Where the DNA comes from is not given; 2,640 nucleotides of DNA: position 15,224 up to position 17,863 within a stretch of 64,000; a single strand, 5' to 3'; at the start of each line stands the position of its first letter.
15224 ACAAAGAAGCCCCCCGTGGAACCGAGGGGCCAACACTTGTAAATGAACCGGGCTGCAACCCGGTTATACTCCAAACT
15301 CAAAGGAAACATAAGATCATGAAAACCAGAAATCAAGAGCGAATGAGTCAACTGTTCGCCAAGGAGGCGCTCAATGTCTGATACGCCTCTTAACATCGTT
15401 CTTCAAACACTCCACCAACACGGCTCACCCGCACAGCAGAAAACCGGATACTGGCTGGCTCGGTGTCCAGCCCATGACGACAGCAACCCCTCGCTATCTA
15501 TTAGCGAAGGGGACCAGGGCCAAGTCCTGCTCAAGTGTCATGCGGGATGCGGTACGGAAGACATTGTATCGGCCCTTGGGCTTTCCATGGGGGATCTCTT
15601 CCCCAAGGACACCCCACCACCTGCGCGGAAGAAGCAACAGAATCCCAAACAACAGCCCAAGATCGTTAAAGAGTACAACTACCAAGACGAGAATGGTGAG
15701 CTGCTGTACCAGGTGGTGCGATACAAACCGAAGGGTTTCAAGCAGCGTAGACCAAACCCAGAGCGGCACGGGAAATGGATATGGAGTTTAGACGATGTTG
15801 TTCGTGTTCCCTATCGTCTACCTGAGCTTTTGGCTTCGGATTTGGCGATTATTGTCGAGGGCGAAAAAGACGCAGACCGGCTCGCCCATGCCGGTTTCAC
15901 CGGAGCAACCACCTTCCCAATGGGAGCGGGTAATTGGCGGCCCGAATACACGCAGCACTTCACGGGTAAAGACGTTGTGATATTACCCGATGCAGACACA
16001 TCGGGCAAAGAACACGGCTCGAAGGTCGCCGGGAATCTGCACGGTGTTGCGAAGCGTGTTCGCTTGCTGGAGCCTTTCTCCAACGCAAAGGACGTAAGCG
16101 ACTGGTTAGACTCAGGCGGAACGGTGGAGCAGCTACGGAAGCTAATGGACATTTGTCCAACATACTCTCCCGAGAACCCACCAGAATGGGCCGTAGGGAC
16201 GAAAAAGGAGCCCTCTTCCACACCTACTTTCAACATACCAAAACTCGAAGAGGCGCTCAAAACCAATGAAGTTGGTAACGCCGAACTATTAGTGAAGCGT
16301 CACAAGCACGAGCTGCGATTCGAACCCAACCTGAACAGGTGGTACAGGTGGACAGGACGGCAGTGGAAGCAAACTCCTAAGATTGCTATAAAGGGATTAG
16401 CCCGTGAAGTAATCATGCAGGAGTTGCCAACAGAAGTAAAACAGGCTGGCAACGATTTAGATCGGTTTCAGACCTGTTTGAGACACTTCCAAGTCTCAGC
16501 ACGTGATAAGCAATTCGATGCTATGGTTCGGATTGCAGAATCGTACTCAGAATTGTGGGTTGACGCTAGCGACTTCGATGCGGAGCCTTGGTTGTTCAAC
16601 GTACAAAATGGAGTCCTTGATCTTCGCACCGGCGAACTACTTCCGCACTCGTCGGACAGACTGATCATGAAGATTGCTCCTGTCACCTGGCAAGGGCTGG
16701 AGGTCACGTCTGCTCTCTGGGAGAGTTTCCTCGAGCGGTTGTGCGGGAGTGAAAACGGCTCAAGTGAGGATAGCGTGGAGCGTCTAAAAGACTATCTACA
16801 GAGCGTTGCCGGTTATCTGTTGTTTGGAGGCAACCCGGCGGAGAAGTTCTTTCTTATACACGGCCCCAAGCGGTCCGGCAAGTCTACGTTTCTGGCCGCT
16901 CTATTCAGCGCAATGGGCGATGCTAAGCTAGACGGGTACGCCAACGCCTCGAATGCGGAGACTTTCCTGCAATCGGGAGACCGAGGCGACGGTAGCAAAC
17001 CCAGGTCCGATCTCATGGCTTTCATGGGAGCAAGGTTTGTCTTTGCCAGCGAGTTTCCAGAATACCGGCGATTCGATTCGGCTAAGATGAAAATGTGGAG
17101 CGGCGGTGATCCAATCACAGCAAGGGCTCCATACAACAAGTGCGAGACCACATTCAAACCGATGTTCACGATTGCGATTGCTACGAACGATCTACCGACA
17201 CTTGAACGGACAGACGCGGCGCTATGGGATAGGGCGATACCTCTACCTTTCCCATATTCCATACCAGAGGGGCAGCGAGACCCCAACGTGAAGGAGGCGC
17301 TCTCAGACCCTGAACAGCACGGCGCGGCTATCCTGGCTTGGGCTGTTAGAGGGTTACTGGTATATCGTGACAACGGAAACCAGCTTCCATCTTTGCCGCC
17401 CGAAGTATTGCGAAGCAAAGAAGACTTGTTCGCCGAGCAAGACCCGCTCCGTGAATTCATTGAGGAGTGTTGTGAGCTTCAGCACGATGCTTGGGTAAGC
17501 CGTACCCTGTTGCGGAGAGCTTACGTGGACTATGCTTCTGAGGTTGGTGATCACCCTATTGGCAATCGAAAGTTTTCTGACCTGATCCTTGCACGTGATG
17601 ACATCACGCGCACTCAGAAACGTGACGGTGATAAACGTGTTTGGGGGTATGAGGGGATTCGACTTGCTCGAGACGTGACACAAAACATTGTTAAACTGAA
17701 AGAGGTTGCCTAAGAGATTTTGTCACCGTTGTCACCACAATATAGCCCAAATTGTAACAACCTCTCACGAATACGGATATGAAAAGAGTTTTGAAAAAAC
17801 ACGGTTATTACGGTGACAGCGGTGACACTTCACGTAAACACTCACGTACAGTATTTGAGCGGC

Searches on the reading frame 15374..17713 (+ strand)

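Call 21: search_protein_families(library=pfam, proteins=[window:15374-17713:+])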
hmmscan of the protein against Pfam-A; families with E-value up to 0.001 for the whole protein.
window:15374-17713:+ (779 aa): 2 families
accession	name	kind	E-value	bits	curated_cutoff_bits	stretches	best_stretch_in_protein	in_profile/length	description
PF08706.16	D5_N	-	1.1e-25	91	22.4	1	303-456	1-143/145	D5 N terminal like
PF19263.5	DUF5906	-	4.3e-06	27.8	27.6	1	495-614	1-111/114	Family of unknown function (DUF5906)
